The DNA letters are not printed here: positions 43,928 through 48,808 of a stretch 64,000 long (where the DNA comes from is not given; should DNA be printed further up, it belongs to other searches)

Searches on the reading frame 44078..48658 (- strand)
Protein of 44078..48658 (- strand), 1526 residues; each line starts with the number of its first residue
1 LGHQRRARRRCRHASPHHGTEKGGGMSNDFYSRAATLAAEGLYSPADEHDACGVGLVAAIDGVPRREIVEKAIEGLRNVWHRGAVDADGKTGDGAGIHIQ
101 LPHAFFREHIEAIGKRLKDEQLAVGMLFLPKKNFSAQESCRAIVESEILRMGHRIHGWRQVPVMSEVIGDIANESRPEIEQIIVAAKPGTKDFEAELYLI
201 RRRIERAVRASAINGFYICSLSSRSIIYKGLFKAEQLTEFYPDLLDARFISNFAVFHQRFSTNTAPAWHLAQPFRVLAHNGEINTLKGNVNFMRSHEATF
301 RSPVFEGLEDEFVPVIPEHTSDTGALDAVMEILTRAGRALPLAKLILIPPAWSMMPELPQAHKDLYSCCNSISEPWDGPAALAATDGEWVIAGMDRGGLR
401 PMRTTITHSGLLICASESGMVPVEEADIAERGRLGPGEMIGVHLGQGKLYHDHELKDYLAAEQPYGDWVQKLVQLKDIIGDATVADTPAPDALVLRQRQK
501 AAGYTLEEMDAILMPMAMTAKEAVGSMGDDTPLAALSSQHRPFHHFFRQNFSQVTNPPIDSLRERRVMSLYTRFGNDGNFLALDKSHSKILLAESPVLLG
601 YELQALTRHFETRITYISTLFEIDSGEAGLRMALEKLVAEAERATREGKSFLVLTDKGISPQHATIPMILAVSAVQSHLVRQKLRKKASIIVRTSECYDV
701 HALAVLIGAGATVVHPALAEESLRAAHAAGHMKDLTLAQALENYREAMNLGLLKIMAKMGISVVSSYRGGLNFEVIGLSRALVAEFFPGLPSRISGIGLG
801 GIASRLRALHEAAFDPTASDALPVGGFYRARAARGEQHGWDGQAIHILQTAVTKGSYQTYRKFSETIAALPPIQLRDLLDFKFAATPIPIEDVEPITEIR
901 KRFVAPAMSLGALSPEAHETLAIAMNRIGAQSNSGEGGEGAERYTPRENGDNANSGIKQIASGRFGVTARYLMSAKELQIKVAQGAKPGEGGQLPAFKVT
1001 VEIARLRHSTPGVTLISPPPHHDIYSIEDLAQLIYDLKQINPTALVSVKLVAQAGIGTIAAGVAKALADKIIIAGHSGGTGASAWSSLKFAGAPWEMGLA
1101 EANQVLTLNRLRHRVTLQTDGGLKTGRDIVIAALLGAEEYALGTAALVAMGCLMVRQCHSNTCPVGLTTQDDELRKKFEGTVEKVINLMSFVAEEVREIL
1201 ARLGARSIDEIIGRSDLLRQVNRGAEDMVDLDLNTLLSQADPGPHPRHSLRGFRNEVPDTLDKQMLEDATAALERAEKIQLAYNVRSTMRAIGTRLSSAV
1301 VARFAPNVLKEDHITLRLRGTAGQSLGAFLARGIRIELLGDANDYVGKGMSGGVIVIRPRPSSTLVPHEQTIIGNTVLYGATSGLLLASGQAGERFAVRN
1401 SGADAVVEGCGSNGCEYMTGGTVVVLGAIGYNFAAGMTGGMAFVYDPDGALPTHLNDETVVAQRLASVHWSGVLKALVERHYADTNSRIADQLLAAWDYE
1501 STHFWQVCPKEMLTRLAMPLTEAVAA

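Call 96: search_protein_families(library=pfam, proteins=[window:44078-48658:-], max_evalue=0.001)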
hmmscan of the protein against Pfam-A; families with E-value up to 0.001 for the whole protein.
window:44078-48658:- (1526 aa): 4 families
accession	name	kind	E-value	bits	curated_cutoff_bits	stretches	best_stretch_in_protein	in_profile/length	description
PF00310.26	GATase_2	-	4.2e-148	494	19.9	1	52-468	1-420/420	Glutamine amidotransferases class-II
PF01645.23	Glu_synthase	-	2.6e-146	488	20.4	1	843-1205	6-368/369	Conserved region in glutamate synthase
PF04898.20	Glu_syn_central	-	8e-96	321.1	22.8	1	497-779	1-277/277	Glutamate synthase central domain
PF01493.24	GXGXG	-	7.1e-74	247.9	32.5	1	1284-1467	2-185/190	GXGXG motif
